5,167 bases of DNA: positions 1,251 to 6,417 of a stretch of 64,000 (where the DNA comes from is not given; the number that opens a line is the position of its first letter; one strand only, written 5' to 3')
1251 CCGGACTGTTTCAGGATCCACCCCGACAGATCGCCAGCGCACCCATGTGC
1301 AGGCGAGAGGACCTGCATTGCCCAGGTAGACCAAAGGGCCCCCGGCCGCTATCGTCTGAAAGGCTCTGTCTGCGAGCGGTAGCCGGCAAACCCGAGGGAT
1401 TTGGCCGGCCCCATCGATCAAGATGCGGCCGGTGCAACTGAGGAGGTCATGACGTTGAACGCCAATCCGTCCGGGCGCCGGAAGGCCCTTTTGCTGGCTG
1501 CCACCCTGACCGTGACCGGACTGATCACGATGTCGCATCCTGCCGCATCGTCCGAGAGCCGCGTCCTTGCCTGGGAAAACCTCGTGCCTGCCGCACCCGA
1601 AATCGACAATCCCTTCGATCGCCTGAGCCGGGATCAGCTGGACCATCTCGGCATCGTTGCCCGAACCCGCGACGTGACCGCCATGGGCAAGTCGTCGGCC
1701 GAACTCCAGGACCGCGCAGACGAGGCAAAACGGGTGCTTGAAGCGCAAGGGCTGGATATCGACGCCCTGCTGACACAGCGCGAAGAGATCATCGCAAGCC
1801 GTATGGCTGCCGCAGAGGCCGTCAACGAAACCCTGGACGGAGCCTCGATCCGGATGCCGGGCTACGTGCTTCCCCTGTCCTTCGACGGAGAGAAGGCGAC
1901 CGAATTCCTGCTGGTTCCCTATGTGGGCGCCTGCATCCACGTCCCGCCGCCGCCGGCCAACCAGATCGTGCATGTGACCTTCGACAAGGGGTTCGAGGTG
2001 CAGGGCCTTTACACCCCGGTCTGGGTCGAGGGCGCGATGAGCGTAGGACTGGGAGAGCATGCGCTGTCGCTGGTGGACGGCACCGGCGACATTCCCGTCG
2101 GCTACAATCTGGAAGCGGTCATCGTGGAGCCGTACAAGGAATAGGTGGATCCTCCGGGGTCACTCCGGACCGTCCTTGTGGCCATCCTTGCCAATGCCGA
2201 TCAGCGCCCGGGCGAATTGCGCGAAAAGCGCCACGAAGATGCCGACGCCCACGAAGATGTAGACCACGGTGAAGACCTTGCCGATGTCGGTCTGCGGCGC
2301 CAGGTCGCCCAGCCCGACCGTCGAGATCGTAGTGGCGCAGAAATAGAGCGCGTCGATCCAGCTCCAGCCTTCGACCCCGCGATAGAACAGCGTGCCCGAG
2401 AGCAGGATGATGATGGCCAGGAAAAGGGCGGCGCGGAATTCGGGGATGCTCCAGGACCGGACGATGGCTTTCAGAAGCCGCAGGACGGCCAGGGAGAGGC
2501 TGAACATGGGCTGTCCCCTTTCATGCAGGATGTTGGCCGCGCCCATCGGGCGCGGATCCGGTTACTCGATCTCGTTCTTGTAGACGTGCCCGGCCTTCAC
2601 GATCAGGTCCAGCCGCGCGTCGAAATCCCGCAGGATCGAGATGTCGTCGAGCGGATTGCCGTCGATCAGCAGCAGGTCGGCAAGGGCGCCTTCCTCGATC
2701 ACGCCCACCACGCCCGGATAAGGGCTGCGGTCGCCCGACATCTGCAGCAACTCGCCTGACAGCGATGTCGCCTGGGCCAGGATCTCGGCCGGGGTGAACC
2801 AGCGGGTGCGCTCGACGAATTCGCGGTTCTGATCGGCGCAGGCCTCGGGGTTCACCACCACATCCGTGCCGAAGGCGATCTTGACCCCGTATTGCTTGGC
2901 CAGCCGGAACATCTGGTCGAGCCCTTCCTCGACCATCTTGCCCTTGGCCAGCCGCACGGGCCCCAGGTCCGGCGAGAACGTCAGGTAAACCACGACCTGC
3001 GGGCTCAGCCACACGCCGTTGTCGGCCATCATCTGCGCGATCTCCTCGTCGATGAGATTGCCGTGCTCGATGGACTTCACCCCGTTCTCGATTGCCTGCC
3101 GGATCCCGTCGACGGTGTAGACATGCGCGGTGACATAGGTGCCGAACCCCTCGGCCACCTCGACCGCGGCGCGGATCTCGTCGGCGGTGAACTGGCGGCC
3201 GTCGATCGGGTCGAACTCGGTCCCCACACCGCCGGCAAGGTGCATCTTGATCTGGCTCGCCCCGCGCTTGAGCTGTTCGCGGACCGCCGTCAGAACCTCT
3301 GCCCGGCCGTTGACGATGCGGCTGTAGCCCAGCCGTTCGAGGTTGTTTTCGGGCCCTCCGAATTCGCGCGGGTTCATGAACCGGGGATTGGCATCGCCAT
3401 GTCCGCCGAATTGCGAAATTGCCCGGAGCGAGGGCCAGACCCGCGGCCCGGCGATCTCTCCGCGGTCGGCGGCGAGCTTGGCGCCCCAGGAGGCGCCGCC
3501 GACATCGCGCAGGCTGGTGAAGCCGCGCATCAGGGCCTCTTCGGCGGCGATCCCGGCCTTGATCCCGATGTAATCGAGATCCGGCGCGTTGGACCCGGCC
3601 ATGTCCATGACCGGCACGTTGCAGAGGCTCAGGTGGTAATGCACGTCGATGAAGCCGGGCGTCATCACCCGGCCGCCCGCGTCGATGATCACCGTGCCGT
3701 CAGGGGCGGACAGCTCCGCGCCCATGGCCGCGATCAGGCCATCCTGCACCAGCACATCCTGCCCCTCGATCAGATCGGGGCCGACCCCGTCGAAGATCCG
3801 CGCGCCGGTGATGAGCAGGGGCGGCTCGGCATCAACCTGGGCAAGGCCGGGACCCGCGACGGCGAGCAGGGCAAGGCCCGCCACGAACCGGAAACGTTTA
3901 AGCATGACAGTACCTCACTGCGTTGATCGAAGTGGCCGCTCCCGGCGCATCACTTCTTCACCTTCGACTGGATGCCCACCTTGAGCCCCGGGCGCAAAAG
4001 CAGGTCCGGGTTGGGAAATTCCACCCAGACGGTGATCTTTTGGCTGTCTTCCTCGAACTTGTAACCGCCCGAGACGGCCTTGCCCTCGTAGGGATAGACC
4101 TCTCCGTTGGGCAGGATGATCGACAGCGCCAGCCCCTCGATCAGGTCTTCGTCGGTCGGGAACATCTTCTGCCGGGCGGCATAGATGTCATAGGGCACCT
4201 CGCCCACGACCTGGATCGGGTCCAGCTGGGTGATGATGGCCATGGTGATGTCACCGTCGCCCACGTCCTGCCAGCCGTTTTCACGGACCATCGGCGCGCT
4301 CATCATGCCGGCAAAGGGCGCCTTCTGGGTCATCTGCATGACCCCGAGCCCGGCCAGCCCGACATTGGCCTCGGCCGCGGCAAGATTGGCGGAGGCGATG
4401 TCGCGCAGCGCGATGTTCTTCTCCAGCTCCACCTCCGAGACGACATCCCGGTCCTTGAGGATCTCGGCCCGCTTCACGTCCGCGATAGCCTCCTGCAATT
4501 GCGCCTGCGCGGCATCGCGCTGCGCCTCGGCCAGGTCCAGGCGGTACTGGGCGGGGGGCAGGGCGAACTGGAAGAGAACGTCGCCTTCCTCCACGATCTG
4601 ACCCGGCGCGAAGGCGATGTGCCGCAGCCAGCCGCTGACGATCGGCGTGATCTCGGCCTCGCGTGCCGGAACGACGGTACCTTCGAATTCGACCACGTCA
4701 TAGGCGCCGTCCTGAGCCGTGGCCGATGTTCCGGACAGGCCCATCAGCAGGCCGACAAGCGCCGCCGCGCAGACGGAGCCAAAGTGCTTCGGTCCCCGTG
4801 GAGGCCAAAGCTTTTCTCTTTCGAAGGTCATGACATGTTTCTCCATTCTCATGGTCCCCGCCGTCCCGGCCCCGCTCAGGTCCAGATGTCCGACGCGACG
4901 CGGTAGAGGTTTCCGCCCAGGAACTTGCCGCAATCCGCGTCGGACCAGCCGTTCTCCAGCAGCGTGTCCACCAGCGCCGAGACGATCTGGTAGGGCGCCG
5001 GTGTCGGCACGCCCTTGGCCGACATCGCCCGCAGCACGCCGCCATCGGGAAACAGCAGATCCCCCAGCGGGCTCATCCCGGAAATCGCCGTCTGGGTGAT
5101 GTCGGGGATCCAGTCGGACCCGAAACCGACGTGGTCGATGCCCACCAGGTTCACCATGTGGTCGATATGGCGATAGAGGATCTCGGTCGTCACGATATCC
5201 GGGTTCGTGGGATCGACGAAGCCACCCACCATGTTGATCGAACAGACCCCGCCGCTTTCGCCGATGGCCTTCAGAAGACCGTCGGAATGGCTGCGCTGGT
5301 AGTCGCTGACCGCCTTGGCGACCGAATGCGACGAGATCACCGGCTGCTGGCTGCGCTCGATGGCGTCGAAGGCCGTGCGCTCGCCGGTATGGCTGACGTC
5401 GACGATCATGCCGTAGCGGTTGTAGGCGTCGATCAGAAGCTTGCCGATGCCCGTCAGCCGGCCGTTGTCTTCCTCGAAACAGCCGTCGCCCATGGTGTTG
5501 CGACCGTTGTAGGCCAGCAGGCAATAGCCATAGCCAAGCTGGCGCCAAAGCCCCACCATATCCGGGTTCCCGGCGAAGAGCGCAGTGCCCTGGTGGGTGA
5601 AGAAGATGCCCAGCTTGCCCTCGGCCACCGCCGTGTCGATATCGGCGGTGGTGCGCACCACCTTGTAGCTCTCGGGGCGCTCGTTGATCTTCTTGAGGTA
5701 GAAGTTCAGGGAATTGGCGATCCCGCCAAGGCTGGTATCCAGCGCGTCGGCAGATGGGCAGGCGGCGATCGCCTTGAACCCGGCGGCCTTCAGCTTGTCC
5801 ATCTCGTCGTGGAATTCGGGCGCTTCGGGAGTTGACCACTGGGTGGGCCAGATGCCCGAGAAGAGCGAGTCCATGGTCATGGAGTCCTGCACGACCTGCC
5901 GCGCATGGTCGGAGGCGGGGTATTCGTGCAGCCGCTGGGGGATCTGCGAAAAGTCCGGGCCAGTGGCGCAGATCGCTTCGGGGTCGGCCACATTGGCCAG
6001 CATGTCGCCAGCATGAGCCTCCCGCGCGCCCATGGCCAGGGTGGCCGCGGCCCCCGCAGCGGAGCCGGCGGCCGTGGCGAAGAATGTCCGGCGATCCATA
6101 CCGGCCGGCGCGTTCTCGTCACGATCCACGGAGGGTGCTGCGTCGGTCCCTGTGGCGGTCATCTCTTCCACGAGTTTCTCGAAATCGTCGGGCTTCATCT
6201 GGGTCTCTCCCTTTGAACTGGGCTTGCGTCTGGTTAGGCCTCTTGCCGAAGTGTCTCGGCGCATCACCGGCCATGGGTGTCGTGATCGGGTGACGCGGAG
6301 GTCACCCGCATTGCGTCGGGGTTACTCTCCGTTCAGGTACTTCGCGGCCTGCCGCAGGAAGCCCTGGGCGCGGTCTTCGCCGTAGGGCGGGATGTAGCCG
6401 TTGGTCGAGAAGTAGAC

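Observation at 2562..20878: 18-kb single-strand cluster coupling exported hydrolases to an acyl-CoA processing module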

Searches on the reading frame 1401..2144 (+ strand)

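Call 10: search_protein_families(library=ncbifam, proteins=[window:1401-2144:+], max_evalue=0.00001)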
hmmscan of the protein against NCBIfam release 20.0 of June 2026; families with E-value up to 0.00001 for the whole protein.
window:1401-2144:+ (247 aa): 0 families

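Call 39: search_protein_families(library=pfam, proteins=[window:1401-2144:+], max_evalue=0.0001)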
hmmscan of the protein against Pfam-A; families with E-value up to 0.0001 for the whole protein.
window:1401-2144:+ (247 aa): 1 family
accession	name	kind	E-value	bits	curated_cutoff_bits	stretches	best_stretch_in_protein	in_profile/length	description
PF11736.14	DUF3299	-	1.2e-38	132.8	22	1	58-243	1-138/139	Protein of unknown function (DUF3299)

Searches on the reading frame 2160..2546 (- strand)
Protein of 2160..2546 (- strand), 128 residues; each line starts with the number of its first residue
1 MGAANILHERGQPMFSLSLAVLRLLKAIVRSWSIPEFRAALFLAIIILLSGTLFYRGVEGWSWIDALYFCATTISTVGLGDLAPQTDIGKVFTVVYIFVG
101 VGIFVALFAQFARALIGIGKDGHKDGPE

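Call 7: search_protein_families(library=pfam, proteins=[window:2160-2546:-], max_evalue=0.001)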
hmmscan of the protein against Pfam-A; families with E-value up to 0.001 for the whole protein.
window:2160-2546:- (128 aa): 1 family
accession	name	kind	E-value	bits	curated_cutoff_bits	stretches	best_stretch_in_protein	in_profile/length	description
PF07885.22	Ion_trans_2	-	3.1e-22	78.7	22.5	1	43-115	2-77/79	Ion channel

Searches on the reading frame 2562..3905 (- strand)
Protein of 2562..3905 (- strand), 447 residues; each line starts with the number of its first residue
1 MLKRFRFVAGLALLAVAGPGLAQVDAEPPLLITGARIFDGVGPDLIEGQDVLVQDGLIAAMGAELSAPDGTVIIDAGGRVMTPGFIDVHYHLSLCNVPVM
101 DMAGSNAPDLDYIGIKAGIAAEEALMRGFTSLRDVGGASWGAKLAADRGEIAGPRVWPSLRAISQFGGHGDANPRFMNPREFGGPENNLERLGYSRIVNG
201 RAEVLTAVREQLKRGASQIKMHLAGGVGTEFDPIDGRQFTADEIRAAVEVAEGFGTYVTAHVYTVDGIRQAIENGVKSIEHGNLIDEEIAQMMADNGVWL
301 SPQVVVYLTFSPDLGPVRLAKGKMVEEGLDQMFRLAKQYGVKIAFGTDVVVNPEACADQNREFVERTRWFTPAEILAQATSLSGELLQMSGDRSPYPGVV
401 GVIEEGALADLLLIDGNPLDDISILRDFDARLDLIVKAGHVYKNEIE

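Call 7: search_protein_families(library=pfam, proteins=[window:2562-3905:-], max_evalue=0.001)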
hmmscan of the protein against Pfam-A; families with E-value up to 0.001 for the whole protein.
window:2562-3905:- (447 aa): 2 families
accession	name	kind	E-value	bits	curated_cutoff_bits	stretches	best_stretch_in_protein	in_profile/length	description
PF01979.26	Amidohydro_1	-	3.7e-30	105.8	25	1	80-424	1-328/345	Amidohydrolase family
PF07969.17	Amidohydro_3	-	8.5e-11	42.4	29.7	1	73-129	2-66/472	Amidohydrolase family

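Call 9: search_protein_families(library=ncbifam, proteins=[window:2562-3905:-], max_evalue=0.00001)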
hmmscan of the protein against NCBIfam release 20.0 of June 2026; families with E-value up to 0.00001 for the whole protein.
window:2562-3905:- (447 aa): 20 families
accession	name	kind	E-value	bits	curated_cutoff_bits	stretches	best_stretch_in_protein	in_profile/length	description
NF051886.1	XaaProDiPepCaul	equivalog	3.8e-66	223.7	500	1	32-443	2-398/398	Xaa-Pro dipeptidase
NF006056.0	PRK08204.1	subfamily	8.6e-11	41.3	391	1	46-92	22-67/449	hypothetical protein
TIGR01224.1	hutI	equivalog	3.8e-10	39.1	298.15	1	47-93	2-50/377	imidazolonepropionase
TIGR02033.1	D-hydantoinase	equivalog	2.4e-09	36.7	393.25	1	47-98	15-66/454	dihydropyrimidinase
NF006845.0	PRK09357.2-6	equivalog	2.9e-09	36.1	728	1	31-93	4-65/428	dihydroorotase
NF006689.0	PRK09237.1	equivalog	3.8e-09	35.6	371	1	30-119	5-86/383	amidohydrolase/deacetylase family metallohydrolase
NF006560.0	PRK09061.1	subfamily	9.6e-09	34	340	1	29-92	27-87/517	amidohydrolase family protein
NF006836.0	PRK09357.1-1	equivalog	1.4e-08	33.9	538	1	46-92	14-61/432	dihydroorotase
NF004636.0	PRK05985.1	subfamily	2.7e-07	29.8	408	1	45-92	14-61/398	amidohydrolase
NF006843.0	PRK09357.2-4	equivalog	7.1e-07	28.4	786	1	31-93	4-63/431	dihydroorotase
NF006844.0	PRK09357.2-5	equivalog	1.3e-06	27.7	701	1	44-92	17-64/422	dihydroorotase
NF005748.0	PRK07572.1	subfamily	1.5e-06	27.5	438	0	43-93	12-61/426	cytosine deaminase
TIGR00857.1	pyrC_multi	subfamily_domain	1.9e-06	27.1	279.05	0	48-92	5-48/412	dihydroorotase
NF009059.0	PRK12393.1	equivalog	4.1e-06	25.8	543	0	47-92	27-71/460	amidohydrolase family protein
TIGR03178.1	allantoinase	equivalog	4.9e-06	25.6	357.85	1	43-93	12-61/441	allantoinase AllB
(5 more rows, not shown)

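Call 31: find_encoding_contigs(protein=window:2562-3905:-, flank=10000, max_places=4)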
Protein window:2562-3905:- (447 aa): 17 contigs read that carry it; 4 places shown.
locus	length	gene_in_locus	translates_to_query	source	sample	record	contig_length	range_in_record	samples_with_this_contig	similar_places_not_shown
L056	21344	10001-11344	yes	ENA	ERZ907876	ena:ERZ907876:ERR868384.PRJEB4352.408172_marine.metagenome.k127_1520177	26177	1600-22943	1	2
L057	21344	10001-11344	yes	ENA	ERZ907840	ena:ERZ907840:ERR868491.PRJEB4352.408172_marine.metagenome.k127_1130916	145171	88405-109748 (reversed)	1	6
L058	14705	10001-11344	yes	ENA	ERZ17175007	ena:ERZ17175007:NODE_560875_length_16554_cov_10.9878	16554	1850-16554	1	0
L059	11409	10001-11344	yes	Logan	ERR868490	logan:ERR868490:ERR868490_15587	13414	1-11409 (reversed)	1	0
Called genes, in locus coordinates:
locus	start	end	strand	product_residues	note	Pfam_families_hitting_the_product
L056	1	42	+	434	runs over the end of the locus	PF00144:Beta-lactamase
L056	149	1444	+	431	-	PF00144:Beta-lactamase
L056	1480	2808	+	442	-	PF01979:Amidohydro_1, PF07969:Amidohydro_3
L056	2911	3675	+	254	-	PF07969:Amidohydro_3 (weak), PF01979:Amidohydro_1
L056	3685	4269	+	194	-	PF01979:Amidohydro_1 (faint)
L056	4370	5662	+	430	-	-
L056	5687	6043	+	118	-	-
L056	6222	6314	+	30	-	-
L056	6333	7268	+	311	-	PF00144:Beta-lactamase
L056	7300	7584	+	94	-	-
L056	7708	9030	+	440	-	PF01244:Peptidase_M19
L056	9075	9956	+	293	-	-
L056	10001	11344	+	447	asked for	PF01979:Amidohydro_1, PF07969:Amidohydro_3 (weak)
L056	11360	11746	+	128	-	PF07885:Ion_trans_2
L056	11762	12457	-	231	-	PF11736:DUF3299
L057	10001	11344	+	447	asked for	PF01979:Amidohydro_1, PF07969:Amidohydro_3 (weak)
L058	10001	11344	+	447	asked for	PF01979:Amidohydro_1, PF07969:Amidohydro_3 (weak)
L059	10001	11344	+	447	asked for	PF01979:Amidohydro_1, PF07969:Amidohydro_3 (weak)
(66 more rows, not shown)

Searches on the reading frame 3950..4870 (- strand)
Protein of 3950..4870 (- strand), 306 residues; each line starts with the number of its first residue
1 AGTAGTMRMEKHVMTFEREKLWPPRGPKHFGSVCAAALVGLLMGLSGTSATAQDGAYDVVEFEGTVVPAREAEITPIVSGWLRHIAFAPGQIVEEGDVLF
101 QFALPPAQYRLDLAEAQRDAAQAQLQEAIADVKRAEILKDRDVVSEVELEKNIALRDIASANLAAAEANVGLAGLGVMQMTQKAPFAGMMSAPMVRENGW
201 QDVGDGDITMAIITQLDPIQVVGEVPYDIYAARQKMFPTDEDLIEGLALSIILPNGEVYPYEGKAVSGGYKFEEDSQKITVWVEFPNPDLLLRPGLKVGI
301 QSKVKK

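Call 7: search_protein_families(library=pfam, proteins=[window:3950-4870:-], max_evalue=0.001)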
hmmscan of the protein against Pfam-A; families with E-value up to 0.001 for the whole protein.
window:3950-4870:- (306 aa): 2 families
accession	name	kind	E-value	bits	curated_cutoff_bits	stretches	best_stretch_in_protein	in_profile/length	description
PF16576.10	HlyD_D23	-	2.9e-05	23.9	30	1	70-296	18-212/214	Barrel-sandwich domain of CusB or HlyD membrane-fusion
PF13437.12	HlyD_3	-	0.00018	22.6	22.2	0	182-295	2-106/106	HlyD family secretion protein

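Call 9: search_protein_families(library=ncbifam, proteins=[window:3950-4870:-], max_evalue=0.00001)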
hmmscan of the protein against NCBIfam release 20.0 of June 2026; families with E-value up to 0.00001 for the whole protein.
window:3950-4870:- (306 aa): 14 families
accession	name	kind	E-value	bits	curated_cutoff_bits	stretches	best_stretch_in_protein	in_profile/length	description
TIGR01730.1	RND_mfp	subfamily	7.4e-31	107.3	94.9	1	60-304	15-246/322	efflux RND transporter periplasmic adaptor subunit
NF033138.2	RND-peri-MexC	equivalog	8.9e-20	71.1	625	1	60-301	52-292/375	MexC family multidrug efflux RND transporter periplasmic adaptor subunit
NF011604.1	PRK15030.1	equivalog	4.7e-16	58.8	765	1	60-298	54-293/397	multidrug efflux RND transporter periplasmic adaptor subunit AcrA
NF007132.1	PRK09578.1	equivalog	4.3e-15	55.3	512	1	60-301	54-297/396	MexX/AxyX family multidrug efflux RND transporter periplasmic adaptor subunit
NF008589.1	PRK11556.1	equivalog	2.2e-14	53.2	391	1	64-227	77-239/392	MdtA/MuxA family multidrug efflux RND transporter periplasmic adaptor subunit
NF045904.1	RND-peri-MexE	equivalog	4.1e-13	49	714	1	61-198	53-190/390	multidrug efflux RND transporter periplasmic adaptor subunit MexE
NF000272.2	OqxA_adapt_sub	exception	5.4e-11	42.1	835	1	62-235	58-231/391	multidrug efflux RND transporter periplasmic adaptor subunit OqxA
NF007362.0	PRK09859.1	equivalog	5.7e-11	42.2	738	1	55-298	44-289/385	multidrug transporter subunit MdtE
NF033834.1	RND_adapt_MexA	exception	1.9e-10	40.4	750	1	61-301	53-281/373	multidrug efflux RND transporter periplasmic adaptor subunit MexA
NF007850.1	PRK10559.1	equivalog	2.7e-08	33.3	400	1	73-198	42-166/303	p-hydroxybenzoic acid efflux pump subunit AaeA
NF007785.0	PRK10476.1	equivalog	7.9e-07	28.2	376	0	33-126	13-101/347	multidrug transporter subunit MdtN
TIGR00999.1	8a0102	subfamily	8.9e-07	28.3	319.3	1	90-305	1-204/271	CzcB/NccB family metal efflux transporter periplasmic adaptor subunit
TIGR00998.1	8a0101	subfamily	1.4e-06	27.5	390.8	0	62-121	33-90/334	EmrA/EmrK family multidrug efflux transporter periplasmic adaptor subunit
NF002939.0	PRK03598.1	equivalog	2.2e-06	27.1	393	0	48-149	22-122/332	secretion protein HlyD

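Call 55: search_protein_families(library=pfam, proteins=[window:3950-4870:-], max_evalue=5)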
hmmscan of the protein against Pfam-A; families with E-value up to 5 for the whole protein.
window:3950-4870:- (306 aa): 3 families
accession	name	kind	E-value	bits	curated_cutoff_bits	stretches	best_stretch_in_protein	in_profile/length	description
PF16576.10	HlyD_D23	-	2.9e-05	23.9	30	1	70-296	18-212/214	Barrel-sandwich domain of CusB or HlyD membrane-fusion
PF13437.12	HlyD_3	-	0.00018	22.6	22.2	1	182-295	2-106/106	HlyD family secretion protein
PF13533.13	Biotin_lipoyl_2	-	0.025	14.9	29.8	1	73-101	2-30/32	Biotin-lipoyl like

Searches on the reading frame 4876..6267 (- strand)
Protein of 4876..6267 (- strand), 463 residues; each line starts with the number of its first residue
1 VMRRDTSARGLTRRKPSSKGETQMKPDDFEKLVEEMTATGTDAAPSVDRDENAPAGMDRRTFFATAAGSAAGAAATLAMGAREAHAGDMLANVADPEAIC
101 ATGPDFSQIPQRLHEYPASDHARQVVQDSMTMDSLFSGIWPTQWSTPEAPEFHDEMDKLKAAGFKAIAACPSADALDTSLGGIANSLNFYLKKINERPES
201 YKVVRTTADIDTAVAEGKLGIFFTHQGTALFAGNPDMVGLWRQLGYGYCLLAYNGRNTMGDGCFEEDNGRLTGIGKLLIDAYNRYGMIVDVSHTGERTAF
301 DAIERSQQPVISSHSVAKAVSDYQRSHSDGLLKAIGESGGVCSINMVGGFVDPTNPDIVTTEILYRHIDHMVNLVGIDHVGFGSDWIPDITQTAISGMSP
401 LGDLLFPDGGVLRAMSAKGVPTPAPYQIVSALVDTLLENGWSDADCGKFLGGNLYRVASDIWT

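Call 7: search_protein_families(library=pfam, proteins=[window:4876-6267:-], max_evalue=0.001)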
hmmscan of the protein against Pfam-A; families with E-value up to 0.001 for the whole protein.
window:4876-6267:- (463 aa): 1 family
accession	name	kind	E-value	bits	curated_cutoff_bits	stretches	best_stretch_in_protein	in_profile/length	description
PF01244.27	Peptidase_M19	-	5e-65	220.2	26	1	149-459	32-318/319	Membrane dipeptidase (Peptidase family M19)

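Call 9: search_protein_families(library=ncbifam, proteins=[window:4876-6267:-], max_evalue=0.00001)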
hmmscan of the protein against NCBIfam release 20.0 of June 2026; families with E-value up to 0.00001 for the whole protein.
window:4876-6267:- (463 aa): 0 families
